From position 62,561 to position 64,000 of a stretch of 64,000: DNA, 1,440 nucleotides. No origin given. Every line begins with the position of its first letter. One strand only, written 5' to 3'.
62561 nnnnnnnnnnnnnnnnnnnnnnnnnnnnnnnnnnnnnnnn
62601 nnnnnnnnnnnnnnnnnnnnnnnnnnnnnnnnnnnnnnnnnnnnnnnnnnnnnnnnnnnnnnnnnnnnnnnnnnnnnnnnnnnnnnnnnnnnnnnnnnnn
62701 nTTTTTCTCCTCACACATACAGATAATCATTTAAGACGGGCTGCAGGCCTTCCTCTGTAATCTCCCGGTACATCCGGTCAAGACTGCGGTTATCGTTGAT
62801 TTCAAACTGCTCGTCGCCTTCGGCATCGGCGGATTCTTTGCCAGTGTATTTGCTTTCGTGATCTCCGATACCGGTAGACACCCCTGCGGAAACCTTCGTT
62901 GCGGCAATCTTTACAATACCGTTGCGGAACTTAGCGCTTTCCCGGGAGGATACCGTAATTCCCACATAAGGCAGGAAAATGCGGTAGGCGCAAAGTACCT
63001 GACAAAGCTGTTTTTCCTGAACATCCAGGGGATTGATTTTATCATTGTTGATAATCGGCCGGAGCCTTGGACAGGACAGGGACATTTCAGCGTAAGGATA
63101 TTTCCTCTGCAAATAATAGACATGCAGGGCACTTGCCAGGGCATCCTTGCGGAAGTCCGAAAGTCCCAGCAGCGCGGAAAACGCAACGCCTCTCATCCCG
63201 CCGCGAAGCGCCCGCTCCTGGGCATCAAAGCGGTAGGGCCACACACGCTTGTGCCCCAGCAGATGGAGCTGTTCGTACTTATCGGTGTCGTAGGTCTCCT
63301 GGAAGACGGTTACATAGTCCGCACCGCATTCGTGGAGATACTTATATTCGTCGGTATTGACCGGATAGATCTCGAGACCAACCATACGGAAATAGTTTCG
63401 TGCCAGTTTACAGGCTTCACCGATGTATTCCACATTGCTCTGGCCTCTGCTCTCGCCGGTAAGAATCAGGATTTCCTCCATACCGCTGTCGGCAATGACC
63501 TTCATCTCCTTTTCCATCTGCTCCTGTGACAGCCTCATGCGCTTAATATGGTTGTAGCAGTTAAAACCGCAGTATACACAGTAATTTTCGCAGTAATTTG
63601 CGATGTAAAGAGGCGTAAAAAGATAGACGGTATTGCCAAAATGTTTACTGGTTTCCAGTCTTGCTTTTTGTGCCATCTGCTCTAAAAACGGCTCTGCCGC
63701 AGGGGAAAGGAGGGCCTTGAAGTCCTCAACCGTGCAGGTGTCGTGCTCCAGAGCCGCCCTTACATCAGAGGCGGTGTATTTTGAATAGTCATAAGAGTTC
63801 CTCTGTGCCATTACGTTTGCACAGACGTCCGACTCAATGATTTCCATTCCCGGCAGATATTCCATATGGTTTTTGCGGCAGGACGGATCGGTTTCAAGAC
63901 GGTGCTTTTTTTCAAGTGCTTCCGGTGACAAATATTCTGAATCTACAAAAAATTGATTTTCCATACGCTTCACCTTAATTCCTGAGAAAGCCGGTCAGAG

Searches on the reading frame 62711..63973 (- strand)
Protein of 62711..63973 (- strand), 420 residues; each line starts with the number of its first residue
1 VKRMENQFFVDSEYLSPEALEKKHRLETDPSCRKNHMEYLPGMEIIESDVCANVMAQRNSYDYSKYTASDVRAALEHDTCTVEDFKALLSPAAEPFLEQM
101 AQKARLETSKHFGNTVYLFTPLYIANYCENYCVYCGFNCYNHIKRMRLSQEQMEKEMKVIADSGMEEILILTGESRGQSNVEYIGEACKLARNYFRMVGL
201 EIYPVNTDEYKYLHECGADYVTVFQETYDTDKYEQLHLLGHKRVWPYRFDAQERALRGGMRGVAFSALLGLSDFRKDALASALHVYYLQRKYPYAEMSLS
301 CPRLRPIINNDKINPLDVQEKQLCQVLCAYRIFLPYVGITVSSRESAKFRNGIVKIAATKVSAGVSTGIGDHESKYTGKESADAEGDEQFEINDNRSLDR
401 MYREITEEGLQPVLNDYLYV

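Call 33: search_protein_families(library=pfam, proteins=[window:62711-63973:-], max_evalue=0.001)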
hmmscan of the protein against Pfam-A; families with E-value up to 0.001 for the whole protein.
window:62711-63973:- (420 aa): 2 families
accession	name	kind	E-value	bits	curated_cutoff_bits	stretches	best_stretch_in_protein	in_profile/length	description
PF06968.18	BATS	-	4.4e-16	59.3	22.2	1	300-411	1-88/88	Biotin and Thiamin Synthesis associated domain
PF04055.27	Radical_SAM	-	2.2e-10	41.4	29.5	1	124-262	3-143/166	Radical SAM superfamily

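Call 47: find_related_loci(query=window:62711-63973:-, collection=genome_contigs, flank=200)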
Query window:62711-63973:- (420 aa) in genome_contigs; peptide patterns used: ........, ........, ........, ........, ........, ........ (x = any residue, [..] = any of these).
597 stretches matched a pattern (row limit reached: there are more); 562 encode a relative of the query (tblastn E <= 1e-3); the best 80 are kept; 80 distinct loci.
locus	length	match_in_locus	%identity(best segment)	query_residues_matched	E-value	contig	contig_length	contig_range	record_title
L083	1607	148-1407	92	1-420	0e+0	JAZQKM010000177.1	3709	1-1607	MAG: Eubacteriales bacterium isolate T1900044614_TS20190080.MAGScoT_cleanbin_000078 SGB_832_k141_2603839, whole genome s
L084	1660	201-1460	92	1-420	0e+0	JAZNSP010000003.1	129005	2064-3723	MAG: Acutalibacteraceae bacterium isolate T1900044809_TS20190275.MAGScoT_cleanbin_000006 SGB_2769_k141_122471, whole gen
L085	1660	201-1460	91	1-420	0e+0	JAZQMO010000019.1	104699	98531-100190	MAG: Eubacteriales bacterium isolate T1900044606_TS20190072.MAGScoT_cleanbin_000005 SGB_738_k141_297175, whole genome sh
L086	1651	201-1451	92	4-420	0e+0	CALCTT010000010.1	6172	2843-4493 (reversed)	MAG TPA_asm: uncultured Clostridia bacterium isolate SRR6425795_bin.14_CONCOCT_v1.1_MAG genome assembly, contig: ERZ1767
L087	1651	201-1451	92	4-420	0e+0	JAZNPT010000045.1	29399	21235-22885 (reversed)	MAG: Acutalibacteraceae bacterium isolate T1900044832_TS20190298.MAGScoT_cleanbin_000010 SGB_2900_k141_610375, whole gen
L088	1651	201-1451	92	4-420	0e+0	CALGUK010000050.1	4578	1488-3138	MAG TPA_asm: uncultured Clostridia bacterium isolate SRR6425810_bin.30_CONCOCT_v1.1_MAG genome assembly, contig: ERZ1767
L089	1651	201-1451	91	4-420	0e+0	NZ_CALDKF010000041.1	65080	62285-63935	MAG: uncultured Methanobrevibacter sp. isolate SRR6425803_bin.102_CONCOCT_v1.1_MAG ERZ1767618.123, whole genome shotgun 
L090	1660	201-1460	90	1-420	0e+0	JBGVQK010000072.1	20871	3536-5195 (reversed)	MAG: Eubacteriales bacterium isolate fecal_MAG_166 fecal_MAG_166_contig_0072, whole genome shotgun sequence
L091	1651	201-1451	91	4-420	0e+0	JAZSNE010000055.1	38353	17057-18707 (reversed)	MAG: Acutalibacteraceae bacterium isolate T1900044552_TS20190018.MAGScoT_cleanbin_000014 SGB_248_k141_2394826, whole gen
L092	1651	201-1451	91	4-420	0e+0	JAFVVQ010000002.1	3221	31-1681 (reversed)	MAG: Clostridia bacterium isolate RGIG5436 Sheep_Colon-4__c29778, whole genome shotgun sequence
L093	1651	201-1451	90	4-420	0e+0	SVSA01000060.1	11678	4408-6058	MAG: Oscillospiraceae bacterium isolate SIG657 NODE_90795_length_11678_cov_1.611116, whole genome shotgun sequence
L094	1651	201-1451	90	4-420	0e+0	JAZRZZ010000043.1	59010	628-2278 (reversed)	MAG: Lachnospiraceae bacterium isolate T1900044943_TS20190409.MAGScoT_cleanbin_000010 SGB_3470_k141_3059829, whole genom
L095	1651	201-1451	90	4-420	0e+0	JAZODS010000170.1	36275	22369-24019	MAG: Lachnospiraceae bacterium isolate T1900044751_TS20190417.MAGScoT_cleanbin_000032 SGB_2216_k141_2137675, whole genom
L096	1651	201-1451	90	4-420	0e+0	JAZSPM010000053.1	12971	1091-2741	MAG: Candidatus Ornithomonoglobus sp. isolate T1900044546_TS20190012.MAGScoT_cleanbin_000008 SGB_141_k141_1919036, whole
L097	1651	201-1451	91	4-420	0e+0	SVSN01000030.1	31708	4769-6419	MAG: Oscillospiraceae bacterium isolate SIG670 NODE_29442_length_31708_cov_9.139514, whole genome shotgun sequence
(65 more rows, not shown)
